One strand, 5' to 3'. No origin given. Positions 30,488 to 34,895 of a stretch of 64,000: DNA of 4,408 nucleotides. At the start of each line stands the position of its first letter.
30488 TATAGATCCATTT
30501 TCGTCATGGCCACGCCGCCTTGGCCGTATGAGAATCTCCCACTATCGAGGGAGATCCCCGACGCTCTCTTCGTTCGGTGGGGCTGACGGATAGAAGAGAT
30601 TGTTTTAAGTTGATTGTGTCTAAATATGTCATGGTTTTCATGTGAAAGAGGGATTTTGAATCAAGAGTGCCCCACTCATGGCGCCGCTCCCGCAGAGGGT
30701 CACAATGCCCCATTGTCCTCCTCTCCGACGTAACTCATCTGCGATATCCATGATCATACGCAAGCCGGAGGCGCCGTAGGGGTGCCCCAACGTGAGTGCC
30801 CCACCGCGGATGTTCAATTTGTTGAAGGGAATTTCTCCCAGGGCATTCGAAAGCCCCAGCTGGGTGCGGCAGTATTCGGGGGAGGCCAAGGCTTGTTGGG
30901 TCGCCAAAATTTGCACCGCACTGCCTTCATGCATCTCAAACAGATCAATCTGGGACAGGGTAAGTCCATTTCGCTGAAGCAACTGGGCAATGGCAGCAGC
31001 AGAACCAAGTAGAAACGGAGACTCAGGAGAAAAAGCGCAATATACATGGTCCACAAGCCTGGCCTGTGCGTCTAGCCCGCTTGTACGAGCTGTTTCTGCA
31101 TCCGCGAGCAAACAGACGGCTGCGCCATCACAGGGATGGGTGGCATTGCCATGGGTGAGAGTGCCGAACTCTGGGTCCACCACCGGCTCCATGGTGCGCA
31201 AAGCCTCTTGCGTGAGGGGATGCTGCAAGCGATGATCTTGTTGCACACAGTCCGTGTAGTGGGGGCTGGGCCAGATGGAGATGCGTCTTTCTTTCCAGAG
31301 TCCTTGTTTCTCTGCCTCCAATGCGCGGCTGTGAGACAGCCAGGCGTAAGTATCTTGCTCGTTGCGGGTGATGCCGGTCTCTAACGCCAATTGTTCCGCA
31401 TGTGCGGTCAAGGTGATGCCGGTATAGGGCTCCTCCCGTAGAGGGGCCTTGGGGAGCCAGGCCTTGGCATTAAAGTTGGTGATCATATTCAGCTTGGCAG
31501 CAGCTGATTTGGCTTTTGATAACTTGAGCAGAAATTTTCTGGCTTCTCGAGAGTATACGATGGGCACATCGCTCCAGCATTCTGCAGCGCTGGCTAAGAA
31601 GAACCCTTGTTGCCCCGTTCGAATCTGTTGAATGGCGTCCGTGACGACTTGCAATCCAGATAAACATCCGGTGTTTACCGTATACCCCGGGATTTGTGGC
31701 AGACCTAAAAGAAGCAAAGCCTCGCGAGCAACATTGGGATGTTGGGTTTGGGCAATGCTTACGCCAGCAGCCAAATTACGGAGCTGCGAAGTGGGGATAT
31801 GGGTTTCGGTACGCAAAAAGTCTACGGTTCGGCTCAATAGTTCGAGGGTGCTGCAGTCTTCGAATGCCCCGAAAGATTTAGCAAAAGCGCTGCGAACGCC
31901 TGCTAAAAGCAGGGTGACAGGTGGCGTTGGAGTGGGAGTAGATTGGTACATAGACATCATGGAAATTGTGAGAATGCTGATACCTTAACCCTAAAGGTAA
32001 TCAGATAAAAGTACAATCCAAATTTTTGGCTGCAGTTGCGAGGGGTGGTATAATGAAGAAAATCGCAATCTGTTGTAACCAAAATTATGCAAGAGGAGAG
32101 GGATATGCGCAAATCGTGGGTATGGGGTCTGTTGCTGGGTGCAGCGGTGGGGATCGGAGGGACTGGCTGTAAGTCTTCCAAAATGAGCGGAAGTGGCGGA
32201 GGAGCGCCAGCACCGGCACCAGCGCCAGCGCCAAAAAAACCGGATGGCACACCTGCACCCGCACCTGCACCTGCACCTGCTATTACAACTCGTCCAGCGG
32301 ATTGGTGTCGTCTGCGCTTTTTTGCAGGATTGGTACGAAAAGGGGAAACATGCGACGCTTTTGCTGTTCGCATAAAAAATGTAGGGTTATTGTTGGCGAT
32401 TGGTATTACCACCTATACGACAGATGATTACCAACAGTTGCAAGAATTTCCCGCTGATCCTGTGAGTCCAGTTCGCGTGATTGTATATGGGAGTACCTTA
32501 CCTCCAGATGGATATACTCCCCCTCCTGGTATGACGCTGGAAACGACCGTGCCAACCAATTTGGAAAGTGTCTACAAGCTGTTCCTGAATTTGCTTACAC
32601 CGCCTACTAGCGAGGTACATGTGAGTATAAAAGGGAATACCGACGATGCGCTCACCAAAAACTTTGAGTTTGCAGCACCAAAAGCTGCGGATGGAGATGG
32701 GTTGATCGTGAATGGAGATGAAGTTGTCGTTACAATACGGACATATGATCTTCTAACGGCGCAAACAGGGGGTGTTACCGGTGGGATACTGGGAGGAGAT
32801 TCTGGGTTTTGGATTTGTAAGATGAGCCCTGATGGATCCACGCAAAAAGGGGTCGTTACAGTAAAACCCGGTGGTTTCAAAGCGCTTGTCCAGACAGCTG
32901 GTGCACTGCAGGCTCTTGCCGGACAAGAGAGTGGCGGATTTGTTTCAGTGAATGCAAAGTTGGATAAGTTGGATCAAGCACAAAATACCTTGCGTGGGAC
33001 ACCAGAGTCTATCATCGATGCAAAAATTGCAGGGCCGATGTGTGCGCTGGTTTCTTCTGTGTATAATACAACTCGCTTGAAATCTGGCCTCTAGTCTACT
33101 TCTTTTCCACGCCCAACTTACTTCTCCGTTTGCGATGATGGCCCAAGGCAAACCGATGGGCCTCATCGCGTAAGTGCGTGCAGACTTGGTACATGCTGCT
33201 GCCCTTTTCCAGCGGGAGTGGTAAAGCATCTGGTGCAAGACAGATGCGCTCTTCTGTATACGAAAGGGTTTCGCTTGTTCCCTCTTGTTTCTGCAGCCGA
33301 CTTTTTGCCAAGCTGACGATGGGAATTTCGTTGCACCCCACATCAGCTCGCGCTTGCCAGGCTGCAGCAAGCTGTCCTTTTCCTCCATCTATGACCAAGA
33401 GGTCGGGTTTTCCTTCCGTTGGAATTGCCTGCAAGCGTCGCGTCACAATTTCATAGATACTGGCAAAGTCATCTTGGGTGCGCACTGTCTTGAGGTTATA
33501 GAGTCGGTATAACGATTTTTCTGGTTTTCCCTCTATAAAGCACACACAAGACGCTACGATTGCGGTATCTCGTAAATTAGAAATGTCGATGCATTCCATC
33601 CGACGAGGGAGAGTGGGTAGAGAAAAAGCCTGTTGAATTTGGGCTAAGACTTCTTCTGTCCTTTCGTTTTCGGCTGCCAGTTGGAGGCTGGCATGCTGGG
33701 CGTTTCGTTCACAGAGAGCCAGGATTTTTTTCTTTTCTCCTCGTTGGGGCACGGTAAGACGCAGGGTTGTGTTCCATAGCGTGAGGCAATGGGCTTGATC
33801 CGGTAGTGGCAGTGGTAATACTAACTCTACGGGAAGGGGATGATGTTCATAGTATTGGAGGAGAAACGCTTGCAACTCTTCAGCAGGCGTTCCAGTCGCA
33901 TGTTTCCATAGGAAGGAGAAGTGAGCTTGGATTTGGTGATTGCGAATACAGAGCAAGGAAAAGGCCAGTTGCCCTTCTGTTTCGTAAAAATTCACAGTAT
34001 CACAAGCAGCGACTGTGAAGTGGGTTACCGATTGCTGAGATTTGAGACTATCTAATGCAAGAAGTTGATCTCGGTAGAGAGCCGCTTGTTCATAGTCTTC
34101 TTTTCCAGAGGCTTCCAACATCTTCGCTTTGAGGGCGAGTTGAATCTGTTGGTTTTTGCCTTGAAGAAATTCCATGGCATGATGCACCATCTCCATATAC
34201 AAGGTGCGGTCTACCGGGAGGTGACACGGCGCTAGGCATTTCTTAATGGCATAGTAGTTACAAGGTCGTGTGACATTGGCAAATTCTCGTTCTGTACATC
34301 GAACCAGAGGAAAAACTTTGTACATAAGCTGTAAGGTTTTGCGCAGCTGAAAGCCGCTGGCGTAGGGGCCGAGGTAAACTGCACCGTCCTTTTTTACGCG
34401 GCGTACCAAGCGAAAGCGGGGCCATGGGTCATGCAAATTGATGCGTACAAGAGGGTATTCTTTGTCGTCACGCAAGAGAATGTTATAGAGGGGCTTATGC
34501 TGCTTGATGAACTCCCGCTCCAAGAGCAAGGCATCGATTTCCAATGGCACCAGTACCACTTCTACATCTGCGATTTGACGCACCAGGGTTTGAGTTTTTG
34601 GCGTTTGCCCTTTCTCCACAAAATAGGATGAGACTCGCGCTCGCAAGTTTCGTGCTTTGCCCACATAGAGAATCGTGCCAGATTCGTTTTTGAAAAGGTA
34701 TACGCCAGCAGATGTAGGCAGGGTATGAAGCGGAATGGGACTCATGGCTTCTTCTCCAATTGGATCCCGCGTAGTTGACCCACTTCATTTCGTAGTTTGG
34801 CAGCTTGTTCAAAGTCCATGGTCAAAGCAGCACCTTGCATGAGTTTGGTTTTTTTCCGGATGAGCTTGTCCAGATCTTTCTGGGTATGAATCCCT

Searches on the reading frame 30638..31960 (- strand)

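Call 52: search_protein_families(library=pfam, proteins=[window:30638-31960:-], max_evalue=0.00001)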
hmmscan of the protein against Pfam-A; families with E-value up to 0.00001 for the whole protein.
window:30638-31960:- (440 aa): 2 families
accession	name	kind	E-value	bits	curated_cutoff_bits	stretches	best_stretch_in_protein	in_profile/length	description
PF00108.29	Thiolase_N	-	7.6e-38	130.8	26.4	1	19-287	4-258/260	Thiolase, N-terminal domain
PF02803.24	Thiolase_C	-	2.4e-29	101.9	27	1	298-435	3-122/123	Thiolase, C-terminal domain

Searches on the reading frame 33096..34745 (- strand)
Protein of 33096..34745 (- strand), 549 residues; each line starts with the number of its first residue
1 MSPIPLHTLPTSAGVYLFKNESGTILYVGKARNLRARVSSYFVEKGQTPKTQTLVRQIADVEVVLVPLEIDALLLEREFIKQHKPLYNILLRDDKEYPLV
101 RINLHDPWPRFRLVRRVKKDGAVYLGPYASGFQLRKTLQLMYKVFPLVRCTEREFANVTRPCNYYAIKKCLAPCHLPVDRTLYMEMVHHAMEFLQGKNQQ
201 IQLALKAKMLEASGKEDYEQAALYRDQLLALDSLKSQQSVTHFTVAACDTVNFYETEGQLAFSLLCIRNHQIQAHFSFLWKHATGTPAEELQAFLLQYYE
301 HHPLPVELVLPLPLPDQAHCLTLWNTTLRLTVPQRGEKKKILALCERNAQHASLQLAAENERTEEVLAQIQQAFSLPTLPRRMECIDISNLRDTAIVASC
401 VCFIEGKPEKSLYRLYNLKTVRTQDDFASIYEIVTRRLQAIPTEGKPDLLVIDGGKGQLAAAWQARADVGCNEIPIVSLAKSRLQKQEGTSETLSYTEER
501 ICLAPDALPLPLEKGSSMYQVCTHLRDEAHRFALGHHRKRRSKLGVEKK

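Call 17: search_protein_families(library=pfam, proteins=[window:33096-34745:-])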
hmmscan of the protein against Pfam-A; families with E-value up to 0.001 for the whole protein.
window:33096-34745:- (549 aa): 4 families
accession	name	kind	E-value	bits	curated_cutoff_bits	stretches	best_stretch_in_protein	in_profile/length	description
PF08459.17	UvrC_RNaseH_dom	-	1.4e-46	158.7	22.3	1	371-533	1-158/159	UvrC RNAse H endonuclease domain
PF22920.2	UvrC_RNaseH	-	1.9e-19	70.1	24.3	1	249-352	3-112/116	UvrC Ribonuclease H-like domain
PF01541.30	GIY-YIG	-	1.9e-09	38.1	22.6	1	13-88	2-78/78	GIY-YIG catalytic domain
PF02151.25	UVR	-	8.5e-07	29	21.5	1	204-232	6-34/36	UvrB/uvrC motif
